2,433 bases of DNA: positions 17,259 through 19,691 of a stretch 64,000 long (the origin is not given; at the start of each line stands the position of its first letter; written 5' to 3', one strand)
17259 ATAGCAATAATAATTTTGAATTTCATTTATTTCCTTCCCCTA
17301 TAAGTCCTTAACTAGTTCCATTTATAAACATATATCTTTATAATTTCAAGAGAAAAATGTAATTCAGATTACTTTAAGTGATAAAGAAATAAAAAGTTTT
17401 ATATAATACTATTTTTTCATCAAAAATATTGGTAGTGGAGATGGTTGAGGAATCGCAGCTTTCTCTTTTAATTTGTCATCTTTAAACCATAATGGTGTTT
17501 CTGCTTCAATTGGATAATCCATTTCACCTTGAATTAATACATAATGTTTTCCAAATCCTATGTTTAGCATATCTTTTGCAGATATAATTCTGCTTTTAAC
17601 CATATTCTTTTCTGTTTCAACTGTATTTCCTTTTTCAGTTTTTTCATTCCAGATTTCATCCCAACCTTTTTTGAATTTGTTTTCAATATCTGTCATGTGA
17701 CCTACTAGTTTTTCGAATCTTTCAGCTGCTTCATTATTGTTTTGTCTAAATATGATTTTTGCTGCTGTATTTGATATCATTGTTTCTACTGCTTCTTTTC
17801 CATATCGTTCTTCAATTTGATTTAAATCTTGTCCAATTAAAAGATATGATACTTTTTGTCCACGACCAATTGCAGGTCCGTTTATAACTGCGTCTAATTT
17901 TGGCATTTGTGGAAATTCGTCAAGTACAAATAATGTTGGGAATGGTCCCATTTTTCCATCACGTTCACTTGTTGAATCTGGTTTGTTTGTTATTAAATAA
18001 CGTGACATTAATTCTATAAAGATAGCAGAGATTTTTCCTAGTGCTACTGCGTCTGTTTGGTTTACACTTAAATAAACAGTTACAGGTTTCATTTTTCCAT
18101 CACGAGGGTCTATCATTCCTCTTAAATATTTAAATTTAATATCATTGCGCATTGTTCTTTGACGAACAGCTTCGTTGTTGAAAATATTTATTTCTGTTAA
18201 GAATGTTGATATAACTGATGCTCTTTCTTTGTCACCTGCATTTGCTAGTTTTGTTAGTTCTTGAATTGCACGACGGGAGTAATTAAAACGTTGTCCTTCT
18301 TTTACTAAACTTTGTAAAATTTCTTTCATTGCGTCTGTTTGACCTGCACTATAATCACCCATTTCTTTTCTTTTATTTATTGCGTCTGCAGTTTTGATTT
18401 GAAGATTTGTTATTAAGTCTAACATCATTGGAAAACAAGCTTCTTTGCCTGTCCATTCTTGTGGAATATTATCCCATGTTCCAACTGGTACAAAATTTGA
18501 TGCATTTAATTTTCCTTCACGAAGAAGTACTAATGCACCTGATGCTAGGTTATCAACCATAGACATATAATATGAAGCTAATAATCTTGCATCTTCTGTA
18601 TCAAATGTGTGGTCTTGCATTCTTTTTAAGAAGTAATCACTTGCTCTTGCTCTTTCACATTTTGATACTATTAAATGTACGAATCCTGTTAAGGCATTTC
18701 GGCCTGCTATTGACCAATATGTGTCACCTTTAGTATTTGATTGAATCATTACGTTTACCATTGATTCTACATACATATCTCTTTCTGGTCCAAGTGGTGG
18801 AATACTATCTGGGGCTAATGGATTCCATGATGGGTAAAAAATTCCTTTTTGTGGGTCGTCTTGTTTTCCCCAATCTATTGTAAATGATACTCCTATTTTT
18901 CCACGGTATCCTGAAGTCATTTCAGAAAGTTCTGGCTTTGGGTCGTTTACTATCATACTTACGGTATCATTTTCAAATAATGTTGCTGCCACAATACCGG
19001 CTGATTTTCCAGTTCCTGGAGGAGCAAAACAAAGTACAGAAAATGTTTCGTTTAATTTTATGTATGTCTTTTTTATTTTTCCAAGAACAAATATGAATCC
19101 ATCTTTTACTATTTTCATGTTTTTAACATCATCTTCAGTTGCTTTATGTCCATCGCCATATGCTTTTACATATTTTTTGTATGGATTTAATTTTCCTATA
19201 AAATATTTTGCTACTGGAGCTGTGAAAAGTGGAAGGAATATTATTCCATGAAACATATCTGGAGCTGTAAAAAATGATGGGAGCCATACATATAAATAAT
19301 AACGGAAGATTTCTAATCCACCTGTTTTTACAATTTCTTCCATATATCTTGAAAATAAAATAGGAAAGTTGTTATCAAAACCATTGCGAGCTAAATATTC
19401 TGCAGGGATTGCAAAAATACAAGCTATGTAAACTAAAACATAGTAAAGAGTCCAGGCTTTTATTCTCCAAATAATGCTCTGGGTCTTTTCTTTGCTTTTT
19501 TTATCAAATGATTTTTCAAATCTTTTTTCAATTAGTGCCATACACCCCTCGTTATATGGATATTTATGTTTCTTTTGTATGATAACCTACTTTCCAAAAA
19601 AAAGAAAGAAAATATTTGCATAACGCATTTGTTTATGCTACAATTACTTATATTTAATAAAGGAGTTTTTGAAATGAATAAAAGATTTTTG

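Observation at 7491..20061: Composite block: orphan T4SS coupling protein, pilin-less type IVb pilus machinery and ComEC, with a divergent VirB2-like pilin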

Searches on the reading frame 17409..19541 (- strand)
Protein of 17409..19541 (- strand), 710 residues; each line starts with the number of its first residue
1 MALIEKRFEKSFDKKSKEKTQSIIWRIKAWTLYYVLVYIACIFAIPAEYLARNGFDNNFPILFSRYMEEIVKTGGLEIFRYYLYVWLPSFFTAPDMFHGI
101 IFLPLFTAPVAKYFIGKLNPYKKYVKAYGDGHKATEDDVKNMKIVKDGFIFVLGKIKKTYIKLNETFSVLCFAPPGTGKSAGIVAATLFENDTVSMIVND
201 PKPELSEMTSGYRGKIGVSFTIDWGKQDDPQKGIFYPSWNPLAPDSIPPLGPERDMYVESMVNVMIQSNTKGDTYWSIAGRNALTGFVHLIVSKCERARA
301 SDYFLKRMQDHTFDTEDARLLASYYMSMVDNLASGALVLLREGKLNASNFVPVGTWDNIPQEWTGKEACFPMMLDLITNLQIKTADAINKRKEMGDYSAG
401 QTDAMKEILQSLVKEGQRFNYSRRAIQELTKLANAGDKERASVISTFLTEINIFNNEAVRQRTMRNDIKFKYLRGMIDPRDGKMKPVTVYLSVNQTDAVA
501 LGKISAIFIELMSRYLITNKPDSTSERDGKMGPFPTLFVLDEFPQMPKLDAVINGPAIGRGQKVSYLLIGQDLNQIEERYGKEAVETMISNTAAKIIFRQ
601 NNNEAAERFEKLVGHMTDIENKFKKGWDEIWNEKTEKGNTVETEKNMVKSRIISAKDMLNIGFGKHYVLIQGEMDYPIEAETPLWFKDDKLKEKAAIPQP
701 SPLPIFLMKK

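Call 3: search_protein_families(library=pfam, proteins=[window:17409-19541:-], max_evalue=0.01)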
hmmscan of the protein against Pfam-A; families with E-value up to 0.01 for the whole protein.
window:17409-19541:- (710 aa): 3 families
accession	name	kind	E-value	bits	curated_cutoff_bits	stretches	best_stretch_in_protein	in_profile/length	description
PF02534.20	T4SS-DNA_transf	-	8.8e-48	163.7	20.1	2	421-696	204-456/468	Type IV secretory system Conjugative DNA transfer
PF12696.13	TraG-D_C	-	3.7e-18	66.1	22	1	535-657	1-120/126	TraM recognition site of TraD and TraG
PF10412.15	TrwB_AAD_bind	-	4.6e-15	55.8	20.5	1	482-622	201-331/387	Type IV secretion-system coupling protein DNA-binding domain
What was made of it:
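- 17409..19541 (-): VirD4/TraG-type type IV coupling protein (710 aa). It has two N-terminal TM segments, a Walker A motif (PPGTGKS) and a Walker B motif (DEFP). PF02534 163.7 bits, PF12696 and PF10412 (call 3).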

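Call 4: search_protein_families(library=ncbifam, proteins=[window:17409-19541:-], max_evalue=0.01)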
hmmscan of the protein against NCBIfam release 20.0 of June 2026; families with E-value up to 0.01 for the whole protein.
window:17409-19541:- (710 aa): 9 families
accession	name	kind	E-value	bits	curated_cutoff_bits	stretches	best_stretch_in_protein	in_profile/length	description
NF045973.1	conju_CD1115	equivalog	4.2e-36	124.7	250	2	396-674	176-426/442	VirD4-like conjugal transfer protein, CD1115 family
NF010472.0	PRK13897.1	equivalog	4.6e-33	114.7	728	2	434-640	322-512/657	type IV secretion system component VirD4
NF010450.0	PRK13876.1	subfamily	2e-28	99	674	2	432-698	312-556/667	IncP-type conjugal transfer protein TraG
NF010453.0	PRK13880.1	subfamily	1.1e-22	80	586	2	433-625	344-529/630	conjugal transfer coupling protein TraG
NF010424.0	PRK13850.1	equivalog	4.6e-12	44.9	681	1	451-618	322-473/670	type IV secretion system ATPase VirD4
TIGR02759.1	TraD_Ftype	equivalog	1.2e-07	30.9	521.35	1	538-673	411-541/566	type IV conjugative transfer system coupling protein TraD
NF010394.0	PRK13822.1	subfamily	5.6e-07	28.7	443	1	524-695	468-631/643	conjugal transfer coupling protein TraG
NF041326.1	Bacteroid_MobC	subfamily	1e-05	24.1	900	1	537-616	459-536/655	conjugal transfer protein MobC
TIGR02767.1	TraG-Ti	equivalog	0.00015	20.8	686.2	1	523-693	455-616/623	Ti-type conjugative transfer system protein TraG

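Call 7: find_homologous_proteins(query=window:17409-19541:-)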
Query window:17409-19541:- (710 aa): 986 proteins with E <= 0.001 among 8000 candidates; the best 120 are listed.
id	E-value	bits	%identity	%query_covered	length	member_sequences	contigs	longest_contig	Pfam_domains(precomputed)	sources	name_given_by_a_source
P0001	0.0e+0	1630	100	100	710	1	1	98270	PF10412.16,PF02534.21,PF12696.14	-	-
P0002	0.0e+0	1249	77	98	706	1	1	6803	PF10412.16,PF02534.21,PF12696.14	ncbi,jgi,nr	ncbi:MAG: type IV secretory system conjugative DNA transfer family protein [Rickettsiales bacterium]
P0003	8.9e-237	806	52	98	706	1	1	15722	PF10412.16,PF02534.21,PF12696.14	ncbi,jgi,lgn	-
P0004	6.1e-226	770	53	98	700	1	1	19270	PF10412.16,PF02534.21,PF12696.14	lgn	-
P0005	8.8e-223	760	51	98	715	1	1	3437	PF10412.16,PF02534.21,PF12696.14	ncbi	ncbi:MAG: type IV secretory system conjugative DNA transfer family protein [Alphaproteobacteria bact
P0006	5.2e-220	750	48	97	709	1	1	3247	PF10412.16,PF02534.21,PF12696.14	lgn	-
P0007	5.7e-217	740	50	96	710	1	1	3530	PF10412.16,PF02534.21,PF12696.14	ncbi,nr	ncbi:MAG: type IV secretory system conjugative DNA transfer family protein [Alphaproteobacteria bact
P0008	1.5e-216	739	48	98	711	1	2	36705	PF10412.16,PF02534.21,PF12696.14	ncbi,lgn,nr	ncbi:MAG: type IV secretory system conjugative DNA transfer family protein [Alphaproteobacteria bact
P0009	1.0e-215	736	50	100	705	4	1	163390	PF10412.16,PF02534.21,PF12696.14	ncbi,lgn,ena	-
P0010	2.8e-215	735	50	100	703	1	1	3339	PF10412.16,PF02534.21,PF12696.14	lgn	-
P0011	3.0e-214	731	50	100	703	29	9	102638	PF10412.16,PF02534.21,PF12696.14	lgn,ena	-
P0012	1.3e-213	729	50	100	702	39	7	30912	PF10412.16,PF02534.21,PF12696.14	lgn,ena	-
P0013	1.9e-213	729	50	100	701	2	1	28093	PF10412.16,PF02534.21,PF12696.14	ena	-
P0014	1.9e-213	729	50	100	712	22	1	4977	PF10412.16,PF02534.21,PF12696.14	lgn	-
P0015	1.8e-212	726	50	100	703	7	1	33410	PF10412.16,PF02534.21,PF12696.14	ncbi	-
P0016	2.9e-212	725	50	100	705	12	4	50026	PF10412.16,PF02534.21,PF12696.14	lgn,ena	-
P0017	3.4e-212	725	49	100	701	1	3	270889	PF10412.16,PF02534.21,PF12696.14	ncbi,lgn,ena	-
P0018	4.2e-212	724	50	100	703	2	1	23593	PF10412.16,PF02534.21,PF12696.14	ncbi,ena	-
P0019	5.2e-212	724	48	98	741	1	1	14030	PF10412.16,PF02534.21,PF12696.14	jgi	jgi:type IV secretion system protein VirD4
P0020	1.1e-211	723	49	99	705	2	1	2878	PF10412.16,PF02534.21,PF12696.14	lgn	-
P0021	2.6e-211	722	51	96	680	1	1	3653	PF10412.16,PF02534.21,PF12696.14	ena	-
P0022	5.6e-210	717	50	100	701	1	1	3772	PF10412.16,PF02534.21,PF12696.14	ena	-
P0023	6.2e-210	717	49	100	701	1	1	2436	PF10412.16,PF02534.21,PF12696.14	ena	-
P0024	1.6e-209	716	49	99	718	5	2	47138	PF10412.16,PF02534.21,PF12696.14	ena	-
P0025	1.6e-209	716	49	100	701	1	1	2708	PF10412.16,PF02534.21,PF12696.14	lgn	-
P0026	2.0e-209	715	49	100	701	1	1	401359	PF10412.16,PF02534.21,PF12696.14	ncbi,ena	-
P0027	1.6e-208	713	49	100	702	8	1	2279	PF10412.16,PF02534.21,PF12696.14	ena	-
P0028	2.2e-208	712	48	100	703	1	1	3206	PF10412.16,PF02534.21,PF12696.14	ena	-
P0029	2.2e-207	709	48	98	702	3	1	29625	PF10412.16,PF02534.21,PF12696.14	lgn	-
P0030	9.2e-206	703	48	100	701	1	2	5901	PF10412.16,PF02534.21,PF12696.14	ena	-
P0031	2.3e-205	702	49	99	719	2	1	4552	PF10412.16,PF02534.21,PF12696.14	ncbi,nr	ncbi:MAG: type IV secretory system conjugative DNA transfer family protein [Rickettsiales bacterium]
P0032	3.2e-205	702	48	98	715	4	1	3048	PF10412.16,PF02534.21,PF12696.14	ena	-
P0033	2.0e-204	699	48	100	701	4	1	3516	PF10412.16,PF02534.21,PF12696.14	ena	-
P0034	1.8e-203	696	55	81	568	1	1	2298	PF10412.16,PF02534.21,PF12696.14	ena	-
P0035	4.5e-203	695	49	97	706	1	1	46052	PF10412.16,PF02534.21,PF12696.14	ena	-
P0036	4.8e-203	694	46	96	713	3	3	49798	PF10412.16,PF02534.21,PF12696.14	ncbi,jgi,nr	ncbi:MAG: type IV secretory system conjugative DNA transfer family protein [Alphaproteobacteria bact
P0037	7.8e-203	694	47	99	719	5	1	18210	PF10412.16,PF02534.21,PF12696.14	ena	-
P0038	2.2e-201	689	45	99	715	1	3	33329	PF10412.16,PF02534.21,PF12696.14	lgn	-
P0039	3.9e-201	688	55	82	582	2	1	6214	PF10412.16,PF02534.21,PF12696.14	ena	-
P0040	3.5e-198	678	46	98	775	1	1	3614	PF10412.16,PF02534.21,PF12696.14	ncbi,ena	-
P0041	8.0e-197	674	47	99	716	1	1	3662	PF10412.16,PF02534.21,PF12696.14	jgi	jgi:type IV secretory pathway TraG/TraD family ATPase VirD4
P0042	1.8e-196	673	47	97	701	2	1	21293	PF10412.16,PF02534.21,PF12696.14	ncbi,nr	ncbi:MAG: type IV secretory system conjugative DNA transfer family protein [Rickettsiales bacterium]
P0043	8.2e-196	670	45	97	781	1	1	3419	PF10412.16,PF02534.21,PF12696.14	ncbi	-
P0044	2.2e-194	666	46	96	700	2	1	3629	PF10412.16,PF02534.21,PF12696.14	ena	-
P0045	5.9e-194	664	47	98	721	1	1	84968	PF10412.16,PF02534.21,PF12696.14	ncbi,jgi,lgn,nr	ncbi:MAG: type IV secretory system conjugative DNA transfer family protein [Rickettsiales bacterium]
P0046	1.0e-193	664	44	98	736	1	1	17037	PF10412.16,PF02534.21,PF12696.14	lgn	-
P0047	1.6e-193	663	46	98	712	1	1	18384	PF10412.16,PF02534.21,PF12696.14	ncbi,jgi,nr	ncbi:MAG: type IV secretory system conjugative DNA transfer family protein [Rickettsiales bacterium]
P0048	3.9e-193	662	50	86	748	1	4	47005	PF10412.16,PF02534.21,PF12696.14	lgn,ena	-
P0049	5.0e-193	661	46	97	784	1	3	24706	PF10412.16,PF02534.21,PF12696.14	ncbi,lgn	-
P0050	5.9e-193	661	47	98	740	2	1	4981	PF10412.16,PF02534.21,PF12696.14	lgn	-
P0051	1.1e-192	660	48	86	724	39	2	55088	PF10412.16,PF02534.21,PF12696.14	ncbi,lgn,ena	-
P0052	4.1e-192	658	45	97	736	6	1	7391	PF10412.16,PF02534.21,PF12696.14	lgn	-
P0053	5.9e-192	658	46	98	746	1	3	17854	PF10412.16,PF02534.21,PF12696.14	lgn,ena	-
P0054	7.0e-192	658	44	97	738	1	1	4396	PF10412.16,PF02534.21,PF12696.14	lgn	-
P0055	7.5e-192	657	44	97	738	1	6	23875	PF10412.16,PF02534.21,PF12696.14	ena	-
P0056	7.8e-192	657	46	98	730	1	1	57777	PF10412.16,PF02534.21,PF12696.14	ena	-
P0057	8.7e-192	657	45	98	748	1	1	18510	PF10412.16,PF02534.21,PF12696.14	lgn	-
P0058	9.7e-192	657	44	97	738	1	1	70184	PF10412.16,PF02534.21,PF12696.14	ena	-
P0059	1.1e-191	657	45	98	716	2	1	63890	PF10412.16,PF02534.21,PF12696.14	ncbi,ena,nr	ncbi:MAG: type IV secretory system conjugative DNA transfer family protein [Alphaproteobacteria bact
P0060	1.1e-191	657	46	96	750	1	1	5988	PF10412.16,PF02534.21,PF12696.14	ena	-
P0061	1.3e-191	657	44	97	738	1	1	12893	PF10412.16,PF02534.21,PF12696.14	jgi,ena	-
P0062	1.3e-191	657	45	99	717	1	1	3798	PF10412.16,PF02534.21,PF12696.14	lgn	-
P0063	2.6e-191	656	50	83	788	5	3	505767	PF10412.16,PF02534.21,PF12696.14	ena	-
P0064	2.8e-191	656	46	97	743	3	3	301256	PF10412.16,PF02534.21,PF12696.14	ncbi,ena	-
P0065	3.5e-191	655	47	98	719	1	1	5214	PF10412.16,PF02534.21,PF12696.14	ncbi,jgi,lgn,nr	ncbi:MAG: type IV secretory system conjugative DNA transfer family protein [Rickettsiales bacterium]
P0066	3.6e-191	655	48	88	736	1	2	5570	PF10412.16,PF02534.21,PF12696.14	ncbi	-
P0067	4.1e-191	655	46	97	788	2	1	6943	PF10412.16,PF02534.21,PF12696.14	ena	-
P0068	4.4e-191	655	46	98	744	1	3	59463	PF10412.16,PF02534.21,PF12696.14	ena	-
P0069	4.4e-191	655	46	94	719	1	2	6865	PF10412.16,PF02534.21,PF12696.14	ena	-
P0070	4.4e-191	655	45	98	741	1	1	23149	PF10412.16,PF02534.21,PF12696.14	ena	-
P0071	5.1e-191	655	44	97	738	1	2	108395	PF10412.16,PF02534.21,PF12696.14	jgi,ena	-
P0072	5.9e-191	654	48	86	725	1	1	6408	PF10412.16,PF02534.21,PF12696.14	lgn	-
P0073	6.1e-191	654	46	94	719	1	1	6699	PF10412.16,PF02534.21,PF12696.14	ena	-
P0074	7.5e-191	654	49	83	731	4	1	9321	PF10412.16,PF02534.21,PF12696.14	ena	-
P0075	7.9e-191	654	48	86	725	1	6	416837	PF10412.16,PF02534.21,PF12696.14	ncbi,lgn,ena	-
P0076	7.9e-191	654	48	86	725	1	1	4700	PF10412.16,PF02534.21,PF12696.14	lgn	-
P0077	8.0e-191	654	48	86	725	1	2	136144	PF10412.16,PF02534.21,PF12696.14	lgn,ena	-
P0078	9.4e-191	654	45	97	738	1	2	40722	PF10412.16,PF02534.21,PF12696.14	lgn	-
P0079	9.8e-191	654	46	97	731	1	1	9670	PF10412.16,PF02534.21,PF12696.14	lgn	-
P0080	9.8e-191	654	44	97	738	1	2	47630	PF10412.16,PF02534.21,PF12696.14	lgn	-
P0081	1.0e-190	654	48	86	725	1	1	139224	PF10412.16,PF02534.21,PF12696.14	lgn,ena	-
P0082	1.1e-190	654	49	83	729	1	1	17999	PF10412.16,PF02534.21,PF12696.14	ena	-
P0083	1.3e-190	653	44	97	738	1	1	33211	PF10412.16,PF02534.21,PF12696.14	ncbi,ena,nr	ncbi:MAG: type IV secretory system conjugative DNA transfer family protein [Alphaproteobacteria bact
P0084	1.6e-190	653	46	98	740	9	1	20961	PF10412.16,PF02534.21,PF12696.14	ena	-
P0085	1.7e-190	653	51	83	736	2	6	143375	PF10412.16,PF02534.21,PF12696.14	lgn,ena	-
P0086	2.1e-190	653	47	99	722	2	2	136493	PF10412.16,PF02534.21,PF12696.14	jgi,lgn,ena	-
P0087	2.3e-190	652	45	99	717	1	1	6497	PF10412.16,PF02534.21,PF12696.14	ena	-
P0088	2.3e-190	652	45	99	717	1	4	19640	PF10412.16,PF02534.21,PF12696.14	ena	-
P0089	2.5e-190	652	44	97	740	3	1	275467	PF10412.16,PF02534.21,PF12696.14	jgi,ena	-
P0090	2.8e-190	652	48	86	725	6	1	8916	PF10412.16,PF02534.21,PF12696.14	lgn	-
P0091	7.3e-190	651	44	97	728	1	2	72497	PF10412.16,PF02534.21,PF12696.14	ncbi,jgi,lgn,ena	-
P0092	9.2e-190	651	44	99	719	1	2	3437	PF10412.16,PF02534.21,PF12696.14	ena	-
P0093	9.4e-190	650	44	97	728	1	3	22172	PF10412.16,PF02534.21,PF12696.14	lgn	-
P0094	1.1e-189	650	44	98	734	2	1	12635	PF10412.16,PF02534.21,PF12696.14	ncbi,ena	-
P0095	1.1e-189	650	44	98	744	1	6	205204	PF10412.16,PF02534.21,PF12696.14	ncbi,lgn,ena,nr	ncbi:MAG: type IV secretory system conjugative DNA transfer family protein [Alphaproteobacteria bact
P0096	1.4e-189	650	44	98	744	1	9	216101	PF10412.16,PF02534.21,PF12696.14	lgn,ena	-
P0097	1.5e-189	650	45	99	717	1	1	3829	PF10412.16,PF02534.21,PF12696.14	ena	-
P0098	1.6e-189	650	45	97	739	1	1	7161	PF10412.16,PF02534.21,PF12696.14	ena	-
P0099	1.7e-189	650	44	98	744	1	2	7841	PF10412.16,PF02534.21,PF12696.14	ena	-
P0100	1.7e-189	650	44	98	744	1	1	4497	PF10412.16,PF02534.21,PF12696.14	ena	-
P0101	2.2e-189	649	45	97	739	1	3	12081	PF10412.16,PF02534.21,PF12696.14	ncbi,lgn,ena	-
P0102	2.3e-189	649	46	97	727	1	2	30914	PF10412.16,PF02534.21,PF12696.14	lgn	-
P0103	2.6e-189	649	44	98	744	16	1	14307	PF10412.16,PF02534.21,PF12696.14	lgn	-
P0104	2.8e-189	649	45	98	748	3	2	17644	PF10412.16,PF02534.21,PF12696.14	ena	-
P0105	3.3e-189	649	45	98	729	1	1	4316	PF10412.16,PF02534.21,PF12696.14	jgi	-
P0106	3.6e-189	649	45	97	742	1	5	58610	PF10412.16,PF02534.21,PF12696.14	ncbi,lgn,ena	-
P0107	3.6e-189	649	45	97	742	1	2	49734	PF10412.16,PF02534.21,PF12696.14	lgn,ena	-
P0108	3.7e-189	649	44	97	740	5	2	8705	PF10412.16,PF02534.21,PF12696.14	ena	-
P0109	4.4e-189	648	46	93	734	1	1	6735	PF10412.16,PF02534.21,PF12696.14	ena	-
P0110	5.4e-189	648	51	82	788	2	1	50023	PF10412.16,PF02534.21,PF12696.14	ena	-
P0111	5.8e-189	648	44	97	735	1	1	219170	PF10412.16,PF02534.21,PF12696.14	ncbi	-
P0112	7.3e-189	648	45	97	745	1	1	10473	PF10412.16,PF02534.21,PF12696.14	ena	-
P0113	8.5e-189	647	45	97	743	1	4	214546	PF10412.16,PF02534.21,PF12696.14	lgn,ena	-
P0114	9.3e-189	647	45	97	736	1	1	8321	PF10412.16,PF02534.21,PF12696.14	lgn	-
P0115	9.8e-189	647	46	93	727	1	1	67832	PF10412.16,PF02534.21,PF12696.14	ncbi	-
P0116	1.0e-188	647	45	98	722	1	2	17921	PF10412.16,PF02534.21,PF12696.14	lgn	-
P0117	1.1e-188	647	44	98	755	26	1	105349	PF10412.16,PF02534.21,PF12696.14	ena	-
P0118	1.1e-188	647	44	98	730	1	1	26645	PF10412.16,PF02534.21,PF12696.14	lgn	-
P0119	1.1e-188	647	44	98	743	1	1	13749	PF10412.16,PF02534.21,PF12696.14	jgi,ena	-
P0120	1.1e-188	647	45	97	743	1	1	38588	PF10412.16,PF02534.21,PF12696.14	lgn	-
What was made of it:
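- Closest known: Scattered rvh. Different: Whether this lineage belongs to Rickettsiales is uncertain; the only evidence is database labels (call 7).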

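Call 14: find_encoding_contigs(protein=P0009, flank=10000, max_places=2)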
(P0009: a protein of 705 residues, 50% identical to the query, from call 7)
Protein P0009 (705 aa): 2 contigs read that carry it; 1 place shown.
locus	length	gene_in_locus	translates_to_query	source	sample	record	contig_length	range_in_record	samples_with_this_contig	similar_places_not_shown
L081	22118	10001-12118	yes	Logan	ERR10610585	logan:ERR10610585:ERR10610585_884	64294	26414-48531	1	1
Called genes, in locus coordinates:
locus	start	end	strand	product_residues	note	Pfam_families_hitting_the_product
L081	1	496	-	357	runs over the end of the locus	PF10555:MraY_sig1 (weak), PF00953:Glycos_transf_4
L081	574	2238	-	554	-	PF03717:PBP_dimer, PF00905:Transpeptidase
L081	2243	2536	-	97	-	-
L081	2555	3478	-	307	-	PF01795:Methyltransf_5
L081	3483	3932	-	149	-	PF02381:MraZ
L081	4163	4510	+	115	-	-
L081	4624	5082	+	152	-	-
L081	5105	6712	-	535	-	PF08245:Mur_ligase_M, PF02875:Mur_ligase_C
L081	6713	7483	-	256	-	PF02230:Abhydrolase_2 (faint), PF00561:Abhydrolase_1, PF00975:Thioesterase (weak), PF12146:Hydrolase_4, PF12697:Abhydrolase_6, PF10230:LIDHydrolase (weak)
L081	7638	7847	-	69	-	PF11324:DUF3126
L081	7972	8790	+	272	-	PF00149:Metallophos (weak), PF13277:YmdB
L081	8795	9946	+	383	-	PF02463:SMC_N, PF13175:AAA_15, PF13476:AAA_23 (weak), PF13304:AAA_21 (weak)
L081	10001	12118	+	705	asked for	PF02534:T4SS-DNA_transf, PF10412:TrwB_AAD_bind, PF02534:T4SS-DNA_transf, PF12696:TraG-D_C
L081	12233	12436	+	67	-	PF01632:Ribosomal_L35p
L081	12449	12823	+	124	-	PF00453:Ribosomal_L20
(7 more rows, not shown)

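Call 15: find_encoding_contigs(protein=P0026, flank=10000, max_places=2)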
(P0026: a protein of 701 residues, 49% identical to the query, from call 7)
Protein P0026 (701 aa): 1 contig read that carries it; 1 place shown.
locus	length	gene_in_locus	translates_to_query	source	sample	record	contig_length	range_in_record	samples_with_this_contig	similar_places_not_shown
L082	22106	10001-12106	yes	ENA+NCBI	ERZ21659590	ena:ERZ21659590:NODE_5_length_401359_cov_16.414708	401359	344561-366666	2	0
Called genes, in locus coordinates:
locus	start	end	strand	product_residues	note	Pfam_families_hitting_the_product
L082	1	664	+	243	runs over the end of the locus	PF18912:DZR_2, PF00156:Pribosyltran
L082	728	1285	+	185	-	PF06941:NT5C (weak)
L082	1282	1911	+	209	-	PF24392:Parb-CE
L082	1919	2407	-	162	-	PF00383:dCMP_cyt_deam_1, PF14437:MafB19-deam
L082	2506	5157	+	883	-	PF07517:SecA_DEAD, PF00270:DEAD (weak), PF01043:SecA_PP_bind, PF21090:P-loop_SecA, PF07516:SecA_SW, PF02810:SEC-C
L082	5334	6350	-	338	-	PF00389:2-Hacid_dh, PF02826:2-Hacid_dh_C, PF03446:NAD_binding_2 (weak)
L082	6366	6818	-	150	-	-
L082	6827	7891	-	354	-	PF01555:N6_N4_Mtase, PF18755:RAMA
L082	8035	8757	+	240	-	PF01027:Bax1-I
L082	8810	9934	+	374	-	PF02463:SMC_N, PF13175:AAA_15 (faint), PF13476:AAA_23, PF13304:AAA_21 (weak)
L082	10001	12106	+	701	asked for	PF02534:T4SS-DNA_transf, PF10412:TrwB_AAD_bind, PF12696:TraG-D_C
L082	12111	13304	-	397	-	PF01820:Dala_Dala_lig_N, PF02786:CPSase_L_D2 (faint), PF07478:Dala_Dala_lig_C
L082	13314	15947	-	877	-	PF01411:tRNA-synt_2c, PF07973:tRNA_SAD, PF02272:DHHA1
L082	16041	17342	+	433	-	-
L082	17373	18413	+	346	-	PF03462:PCRF, PF00472:RF-1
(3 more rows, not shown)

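Call 24: find_related_loci(query=A1, collection=metagenome_contigs, flank=10000)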
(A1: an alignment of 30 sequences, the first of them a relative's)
Query A1 (710 aa) in metagenome_contigs; peptide patterns used: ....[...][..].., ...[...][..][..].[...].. (x = any residue, [..] = any of these).
521 stretches matched a pattern; 338 encode a relative of the query (tblastn E <= 1e-3); the best 80 are kept; 80 distinct loci.
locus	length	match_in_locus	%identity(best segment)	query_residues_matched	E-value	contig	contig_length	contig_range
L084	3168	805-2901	50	1-707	0e+0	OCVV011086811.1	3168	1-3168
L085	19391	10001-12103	50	1-710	0e+0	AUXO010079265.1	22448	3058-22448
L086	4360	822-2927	49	1-710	0e+0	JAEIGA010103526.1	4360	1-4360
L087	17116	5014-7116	47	1-710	0e+0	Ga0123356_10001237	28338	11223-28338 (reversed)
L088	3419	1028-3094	45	18-704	0e+0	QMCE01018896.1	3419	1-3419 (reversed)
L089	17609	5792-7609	50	102-710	0e+0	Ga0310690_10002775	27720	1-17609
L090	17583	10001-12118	45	9-710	0e+0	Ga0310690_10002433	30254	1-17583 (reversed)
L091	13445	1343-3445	47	1-704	0e+0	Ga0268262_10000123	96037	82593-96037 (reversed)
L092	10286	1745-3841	44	4-702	0e+0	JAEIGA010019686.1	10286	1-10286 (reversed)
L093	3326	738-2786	46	17-702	0e+0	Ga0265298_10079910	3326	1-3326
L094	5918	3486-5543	44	17-702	0e+0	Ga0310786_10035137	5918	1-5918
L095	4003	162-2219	44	17-702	0e+0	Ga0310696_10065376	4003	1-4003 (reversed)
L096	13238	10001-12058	44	17-702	0e+0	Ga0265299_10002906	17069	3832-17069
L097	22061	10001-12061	46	17-702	0e+0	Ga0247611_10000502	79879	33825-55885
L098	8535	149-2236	44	8-710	0e+0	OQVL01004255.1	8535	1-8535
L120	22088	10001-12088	45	14-710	0e+0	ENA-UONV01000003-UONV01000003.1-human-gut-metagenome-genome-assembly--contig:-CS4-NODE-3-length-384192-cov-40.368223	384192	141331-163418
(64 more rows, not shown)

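Call 27: find_encoding_contigs(protein=P0002, flank=10000, max_places=1)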
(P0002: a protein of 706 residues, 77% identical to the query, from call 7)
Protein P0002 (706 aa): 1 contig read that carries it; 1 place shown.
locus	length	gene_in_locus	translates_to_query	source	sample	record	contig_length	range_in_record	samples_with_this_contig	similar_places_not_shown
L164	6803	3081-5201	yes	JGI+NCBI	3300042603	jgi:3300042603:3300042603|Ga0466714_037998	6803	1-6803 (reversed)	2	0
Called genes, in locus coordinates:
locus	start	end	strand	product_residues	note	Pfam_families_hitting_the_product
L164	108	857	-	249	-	PF03167:UDG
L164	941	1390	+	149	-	PF00691:OmpA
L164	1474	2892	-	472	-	PF01406:tRNA-synt_1e, PF09334:tRNA-synt_1g (weak), PF23493:CysS_C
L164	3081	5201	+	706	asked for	PF02534:T4SS-DNA_transf, PF10412:TrwB_AAD_bind, PF12696:TraG-D_C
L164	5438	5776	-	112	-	PF04956:TrbC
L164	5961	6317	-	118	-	PF04956:TrbC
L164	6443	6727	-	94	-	-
